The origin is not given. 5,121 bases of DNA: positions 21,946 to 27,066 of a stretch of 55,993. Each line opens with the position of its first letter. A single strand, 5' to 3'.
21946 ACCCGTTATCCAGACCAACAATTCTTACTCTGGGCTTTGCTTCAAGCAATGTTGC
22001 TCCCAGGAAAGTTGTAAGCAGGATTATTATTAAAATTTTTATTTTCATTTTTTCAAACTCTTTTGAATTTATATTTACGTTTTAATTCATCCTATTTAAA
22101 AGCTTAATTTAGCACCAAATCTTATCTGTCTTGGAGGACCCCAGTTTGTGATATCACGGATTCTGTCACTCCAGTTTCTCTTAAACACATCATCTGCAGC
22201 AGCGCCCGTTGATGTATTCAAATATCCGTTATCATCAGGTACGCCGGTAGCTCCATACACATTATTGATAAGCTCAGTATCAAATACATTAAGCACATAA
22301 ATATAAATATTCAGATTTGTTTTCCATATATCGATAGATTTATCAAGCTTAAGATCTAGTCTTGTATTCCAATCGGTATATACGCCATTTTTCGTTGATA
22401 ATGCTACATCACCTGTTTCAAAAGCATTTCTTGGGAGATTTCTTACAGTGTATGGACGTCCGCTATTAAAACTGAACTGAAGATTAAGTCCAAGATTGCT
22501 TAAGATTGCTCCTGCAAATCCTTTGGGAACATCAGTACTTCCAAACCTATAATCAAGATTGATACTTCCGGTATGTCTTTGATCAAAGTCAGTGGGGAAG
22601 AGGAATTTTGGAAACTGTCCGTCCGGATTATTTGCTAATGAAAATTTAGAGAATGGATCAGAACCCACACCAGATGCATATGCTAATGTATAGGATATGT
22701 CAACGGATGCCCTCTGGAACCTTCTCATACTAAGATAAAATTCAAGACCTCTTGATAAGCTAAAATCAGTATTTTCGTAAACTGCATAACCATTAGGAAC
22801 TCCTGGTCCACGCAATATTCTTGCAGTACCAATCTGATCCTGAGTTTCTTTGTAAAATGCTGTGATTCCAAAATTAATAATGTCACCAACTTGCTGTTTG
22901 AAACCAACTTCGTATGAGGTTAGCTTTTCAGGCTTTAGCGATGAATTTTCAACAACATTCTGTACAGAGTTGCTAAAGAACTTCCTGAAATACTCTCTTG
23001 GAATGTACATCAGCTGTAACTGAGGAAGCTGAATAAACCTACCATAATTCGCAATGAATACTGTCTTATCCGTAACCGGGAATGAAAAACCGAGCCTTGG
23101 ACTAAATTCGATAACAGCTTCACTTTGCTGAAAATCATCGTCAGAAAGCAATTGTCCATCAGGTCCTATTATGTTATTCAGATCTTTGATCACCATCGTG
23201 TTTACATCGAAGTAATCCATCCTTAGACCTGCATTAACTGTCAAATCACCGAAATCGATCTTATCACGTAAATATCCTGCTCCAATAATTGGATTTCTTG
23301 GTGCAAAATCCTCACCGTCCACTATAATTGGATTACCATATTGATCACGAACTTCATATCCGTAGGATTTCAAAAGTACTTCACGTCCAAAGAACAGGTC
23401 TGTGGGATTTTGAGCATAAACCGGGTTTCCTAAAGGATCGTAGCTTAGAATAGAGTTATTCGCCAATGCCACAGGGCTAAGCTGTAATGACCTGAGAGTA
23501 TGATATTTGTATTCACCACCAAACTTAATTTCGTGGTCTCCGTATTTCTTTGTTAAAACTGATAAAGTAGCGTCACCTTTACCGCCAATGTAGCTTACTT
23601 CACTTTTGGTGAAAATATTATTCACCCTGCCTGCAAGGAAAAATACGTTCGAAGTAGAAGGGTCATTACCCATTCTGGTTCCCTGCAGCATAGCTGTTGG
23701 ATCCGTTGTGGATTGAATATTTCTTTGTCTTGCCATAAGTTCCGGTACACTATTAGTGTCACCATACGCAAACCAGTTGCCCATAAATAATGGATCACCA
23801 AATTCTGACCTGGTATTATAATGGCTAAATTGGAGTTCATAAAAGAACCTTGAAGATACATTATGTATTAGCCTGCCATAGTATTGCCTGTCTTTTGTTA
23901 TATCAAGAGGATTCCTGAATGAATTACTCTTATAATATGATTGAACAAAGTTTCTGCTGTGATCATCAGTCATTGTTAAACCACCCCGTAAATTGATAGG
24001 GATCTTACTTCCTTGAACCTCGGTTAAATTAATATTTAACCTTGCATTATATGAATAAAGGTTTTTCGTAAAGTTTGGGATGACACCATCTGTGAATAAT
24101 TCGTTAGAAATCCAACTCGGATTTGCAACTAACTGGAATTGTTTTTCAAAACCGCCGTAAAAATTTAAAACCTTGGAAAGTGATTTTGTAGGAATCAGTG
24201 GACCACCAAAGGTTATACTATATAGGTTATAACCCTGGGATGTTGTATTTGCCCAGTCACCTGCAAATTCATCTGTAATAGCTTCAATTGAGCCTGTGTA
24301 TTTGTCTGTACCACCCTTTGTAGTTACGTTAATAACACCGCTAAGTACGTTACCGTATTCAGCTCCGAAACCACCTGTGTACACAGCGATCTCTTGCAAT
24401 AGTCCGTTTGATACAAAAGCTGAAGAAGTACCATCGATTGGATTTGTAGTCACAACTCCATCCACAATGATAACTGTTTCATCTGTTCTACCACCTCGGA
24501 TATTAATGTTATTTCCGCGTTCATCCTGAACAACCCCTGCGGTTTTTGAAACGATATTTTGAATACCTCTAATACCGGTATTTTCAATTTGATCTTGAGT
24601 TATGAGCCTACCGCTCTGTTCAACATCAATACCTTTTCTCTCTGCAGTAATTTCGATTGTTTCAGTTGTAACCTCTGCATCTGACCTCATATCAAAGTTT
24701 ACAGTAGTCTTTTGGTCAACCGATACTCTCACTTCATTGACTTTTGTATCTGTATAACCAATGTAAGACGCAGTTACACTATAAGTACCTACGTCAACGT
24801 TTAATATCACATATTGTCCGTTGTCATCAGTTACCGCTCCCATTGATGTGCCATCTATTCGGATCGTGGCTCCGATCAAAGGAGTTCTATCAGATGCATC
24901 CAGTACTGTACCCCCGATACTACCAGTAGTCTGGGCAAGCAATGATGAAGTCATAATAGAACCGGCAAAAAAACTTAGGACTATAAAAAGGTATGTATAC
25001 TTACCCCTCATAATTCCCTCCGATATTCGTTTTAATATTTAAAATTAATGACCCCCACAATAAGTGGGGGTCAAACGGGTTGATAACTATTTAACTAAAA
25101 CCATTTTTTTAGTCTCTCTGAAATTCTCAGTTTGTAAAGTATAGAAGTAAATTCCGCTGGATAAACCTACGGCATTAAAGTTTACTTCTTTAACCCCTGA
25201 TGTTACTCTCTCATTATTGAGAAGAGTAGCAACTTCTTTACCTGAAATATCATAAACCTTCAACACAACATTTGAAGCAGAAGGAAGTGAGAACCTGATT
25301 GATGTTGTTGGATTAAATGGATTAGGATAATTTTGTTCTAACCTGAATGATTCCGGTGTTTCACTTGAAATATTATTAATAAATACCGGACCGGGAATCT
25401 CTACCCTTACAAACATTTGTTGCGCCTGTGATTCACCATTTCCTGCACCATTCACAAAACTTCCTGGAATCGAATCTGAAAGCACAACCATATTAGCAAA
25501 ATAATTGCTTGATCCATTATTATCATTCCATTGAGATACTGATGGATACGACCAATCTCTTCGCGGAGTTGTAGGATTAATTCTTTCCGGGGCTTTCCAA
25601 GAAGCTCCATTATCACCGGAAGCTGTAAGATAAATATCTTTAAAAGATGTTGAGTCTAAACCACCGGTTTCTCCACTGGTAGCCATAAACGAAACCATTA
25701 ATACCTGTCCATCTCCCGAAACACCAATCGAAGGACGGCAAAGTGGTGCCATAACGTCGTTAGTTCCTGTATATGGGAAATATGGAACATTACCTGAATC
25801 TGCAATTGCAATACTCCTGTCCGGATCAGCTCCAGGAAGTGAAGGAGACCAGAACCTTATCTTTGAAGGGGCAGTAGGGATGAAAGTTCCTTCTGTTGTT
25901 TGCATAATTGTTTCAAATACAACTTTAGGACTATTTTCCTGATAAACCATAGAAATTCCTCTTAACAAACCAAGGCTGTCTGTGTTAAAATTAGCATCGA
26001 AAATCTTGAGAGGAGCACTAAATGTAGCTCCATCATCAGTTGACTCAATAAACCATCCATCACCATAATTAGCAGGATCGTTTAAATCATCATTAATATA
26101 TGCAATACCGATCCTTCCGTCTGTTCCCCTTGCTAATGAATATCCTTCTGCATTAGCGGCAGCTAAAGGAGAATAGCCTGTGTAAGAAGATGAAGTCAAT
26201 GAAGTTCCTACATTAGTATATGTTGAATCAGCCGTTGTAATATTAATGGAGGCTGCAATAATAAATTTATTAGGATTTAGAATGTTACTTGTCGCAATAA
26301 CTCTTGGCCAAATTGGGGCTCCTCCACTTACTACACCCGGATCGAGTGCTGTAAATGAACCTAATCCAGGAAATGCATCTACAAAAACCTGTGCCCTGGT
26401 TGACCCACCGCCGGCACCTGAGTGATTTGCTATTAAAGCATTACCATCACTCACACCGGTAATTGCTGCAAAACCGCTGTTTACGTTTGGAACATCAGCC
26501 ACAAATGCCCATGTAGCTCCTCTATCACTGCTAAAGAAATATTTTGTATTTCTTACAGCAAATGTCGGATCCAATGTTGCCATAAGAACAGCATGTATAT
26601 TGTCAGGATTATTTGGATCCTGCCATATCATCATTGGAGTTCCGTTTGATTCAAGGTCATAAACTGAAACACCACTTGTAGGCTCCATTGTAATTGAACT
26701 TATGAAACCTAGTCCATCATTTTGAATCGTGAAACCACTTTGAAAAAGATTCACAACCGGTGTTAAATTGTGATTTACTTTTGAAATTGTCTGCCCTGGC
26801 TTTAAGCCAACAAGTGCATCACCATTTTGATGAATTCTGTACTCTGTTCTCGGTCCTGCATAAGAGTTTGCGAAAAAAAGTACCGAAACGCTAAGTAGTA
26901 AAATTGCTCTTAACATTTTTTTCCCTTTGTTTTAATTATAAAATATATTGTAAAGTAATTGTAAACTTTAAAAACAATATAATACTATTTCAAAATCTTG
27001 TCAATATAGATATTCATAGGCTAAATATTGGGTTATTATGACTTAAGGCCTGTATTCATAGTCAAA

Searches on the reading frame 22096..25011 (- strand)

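Call 50: search_protein_families(library=ncbifam, proteins=[window:22096-25011:-], max_evalue=0.00001)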
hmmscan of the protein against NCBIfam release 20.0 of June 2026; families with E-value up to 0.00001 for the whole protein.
window:22096-25011:- (971 aa): 6 families
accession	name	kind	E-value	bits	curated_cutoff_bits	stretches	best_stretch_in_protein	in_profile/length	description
TIGR01783.1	TonB-siderophor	subfamily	5e-22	78.3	223.5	2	578-778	365-527/649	TonB-dependent siderophore receptor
TIGR04056.1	OMP_RagA_SusC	subfamily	6.7e-14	51.2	368.25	1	32-235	3-207/981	SusC/RagA family TonB-linked outer membrane protein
NF010010.0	PRK13483.1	equivalog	4e-10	38.3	927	0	685-818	448-581/660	ligand-gated channel protein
NF010038.0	PRK13513.1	equivalog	2.8e-08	32.8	942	0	110-246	29-179/659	ligand-gated channel protein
NF010012.0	PRK13486.1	equivalog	6.2e-08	31.5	924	0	164-275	81-197/696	TonB-dependent receptor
NF041535.1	TonB_rec_PqqU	equivalog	2.9e-07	29.2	1200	0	181-238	79-136/676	TonB-dependent receptor PqqU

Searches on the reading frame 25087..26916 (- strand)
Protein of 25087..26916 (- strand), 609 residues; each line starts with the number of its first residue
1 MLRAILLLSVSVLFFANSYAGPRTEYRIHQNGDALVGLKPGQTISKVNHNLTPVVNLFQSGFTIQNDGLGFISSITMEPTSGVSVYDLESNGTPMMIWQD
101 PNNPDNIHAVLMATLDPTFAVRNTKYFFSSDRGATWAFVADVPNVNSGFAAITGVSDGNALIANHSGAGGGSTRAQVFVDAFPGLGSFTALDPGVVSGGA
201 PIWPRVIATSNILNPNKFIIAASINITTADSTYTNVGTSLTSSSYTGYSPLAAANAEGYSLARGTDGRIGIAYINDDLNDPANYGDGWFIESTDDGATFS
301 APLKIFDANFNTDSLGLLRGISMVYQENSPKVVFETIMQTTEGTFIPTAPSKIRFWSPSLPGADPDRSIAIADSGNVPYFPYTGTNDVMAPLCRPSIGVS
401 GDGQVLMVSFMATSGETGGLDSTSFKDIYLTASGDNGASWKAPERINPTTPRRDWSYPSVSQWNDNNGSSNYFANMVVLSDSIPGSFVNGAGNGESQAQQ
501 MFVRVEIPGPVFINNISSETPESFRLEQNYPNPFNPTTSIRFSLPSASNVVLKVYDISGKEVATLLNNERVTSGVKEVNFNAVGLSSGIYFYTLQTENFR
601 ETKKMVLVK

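Call 9: search_protein_families(library=pfam, proteins=[window:25087-26916:-], max_evalue=0.01)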
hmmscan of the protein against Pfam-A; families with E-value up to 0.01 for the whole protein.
window:25087-26916:- (609 aa): 4 families
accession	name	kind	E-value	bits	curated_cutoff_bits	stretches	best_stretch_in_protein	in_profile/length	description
PF18962.6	Por_Secre_tail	-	1.5e-11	44.8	27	1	530-606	2-74/75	Secretion system C-terminal sorting domain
PF13088.12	BNR_2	-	2.8e-07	30.6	31.4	0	274-452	70-210/277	BNR repeat-like domain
PF13585.12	CHU_C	-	0.00031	21.2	27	1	545-604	24-81/86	CHU_C Type IX secretion signal domain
PF02012.26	BNR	-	0.0037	17.5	27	0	127-136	1-10/12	BNR/Asp-box repeat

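Call 10: search_protein_families(library=ncbifam, proteins=[window:25087-26916:-], max_evalue=0.01)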
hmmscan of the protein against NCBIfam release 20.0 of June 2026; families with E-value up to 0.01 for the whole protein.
window:25087-26916:- (609 aa): 4 families
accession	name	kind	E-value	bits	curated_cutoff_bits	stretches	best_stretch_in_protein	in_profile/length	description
TIGR04183.1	Por_Secre_tail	domain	3.7e-13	49.3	23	1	530-606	2-70/72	T9SS type A sorting domain-containing protein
NF038113.1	T9SSA_dep_M36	equivalog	3.5e-10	38.7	885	1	525-607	791-868/869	T9SS-dependent M36 family metallopeptidase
NF052323.1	T9SSA_dep_M6i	equivalog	7.2e-09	34.2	600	1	529-608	960-1037/1043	T9SS-dependent M6-like inactivated metalloprotease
NF033707.1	T9SS_sortase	equivalog_domain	0.00075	17.2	420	1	528-598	1000-1079/1095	type IX secretion system sortase PorU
